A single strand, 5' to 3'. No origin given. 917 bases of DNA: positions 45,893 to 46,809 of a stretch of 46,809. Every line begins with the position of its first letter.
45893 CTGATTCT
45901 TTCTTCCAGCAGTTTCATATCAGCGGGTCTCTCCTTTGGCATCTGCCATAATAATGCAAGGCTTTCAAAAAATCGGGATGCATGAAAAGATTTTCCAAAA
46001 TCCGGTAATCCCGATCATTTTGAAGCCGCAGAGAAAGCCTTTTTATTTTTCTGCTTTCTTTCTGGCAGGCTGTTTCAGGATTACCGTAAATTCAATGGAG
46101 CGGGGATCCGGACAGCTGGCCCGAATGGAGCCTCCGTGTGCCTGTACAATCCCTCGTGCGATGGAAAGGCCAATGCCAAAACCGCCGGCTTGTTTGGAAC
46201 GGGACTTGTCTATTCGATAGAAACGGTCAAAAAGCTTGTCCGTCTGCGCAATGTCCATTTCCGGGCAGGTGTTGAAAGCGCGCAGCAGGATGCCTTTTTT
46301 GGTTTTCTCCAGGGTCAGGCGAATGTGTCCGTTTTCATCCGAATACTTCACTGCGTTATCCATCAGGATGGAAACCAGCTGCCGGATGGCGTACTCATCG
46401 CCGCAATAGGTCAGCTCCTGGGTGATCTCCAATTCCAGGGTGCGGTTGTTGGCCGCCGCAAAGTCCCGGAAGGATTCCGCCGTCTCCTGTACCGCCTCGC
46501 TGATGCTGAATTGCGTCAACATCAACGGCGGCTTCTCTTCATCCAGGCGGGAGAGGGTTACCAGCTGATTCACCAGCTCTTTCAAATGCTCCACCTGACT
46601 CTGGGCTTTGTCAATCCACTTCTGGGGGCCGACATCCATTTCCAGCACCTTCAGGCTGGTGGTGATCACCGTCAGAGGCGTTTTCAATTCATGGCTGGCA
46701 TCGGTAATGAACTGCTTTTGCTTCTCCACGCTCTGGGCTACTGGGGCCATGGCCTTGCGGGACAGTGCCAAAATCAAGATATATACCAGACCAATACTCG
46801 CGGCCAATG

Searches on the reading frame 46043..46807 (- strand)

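Call 40: search_protein_families(library=pfam, proteins=[window:46043-46807:-], max_evalue=0.00001)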
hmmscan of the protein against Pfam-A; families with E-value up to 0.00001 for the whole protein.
window:46043-46807:- (254 aa): 3 families
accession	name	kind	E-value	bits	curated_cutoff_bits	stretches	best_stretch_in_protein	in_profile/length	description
PF02518.31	HATPase_c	-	3.6e-21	76.1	26.4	1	136-246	1-109/111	Histidine kinase-, DNA gyrase B-, and HSP90-like ATPase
PF00512.31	HisKA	-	2.4e-15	56.8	26.9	1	30-91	2-66/66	His Kinase A (phospho-acceptor) domain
PF14501.12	HATPase_c_5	-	3.6e-06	27.3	22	1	139-230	4-88/102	GHKL domain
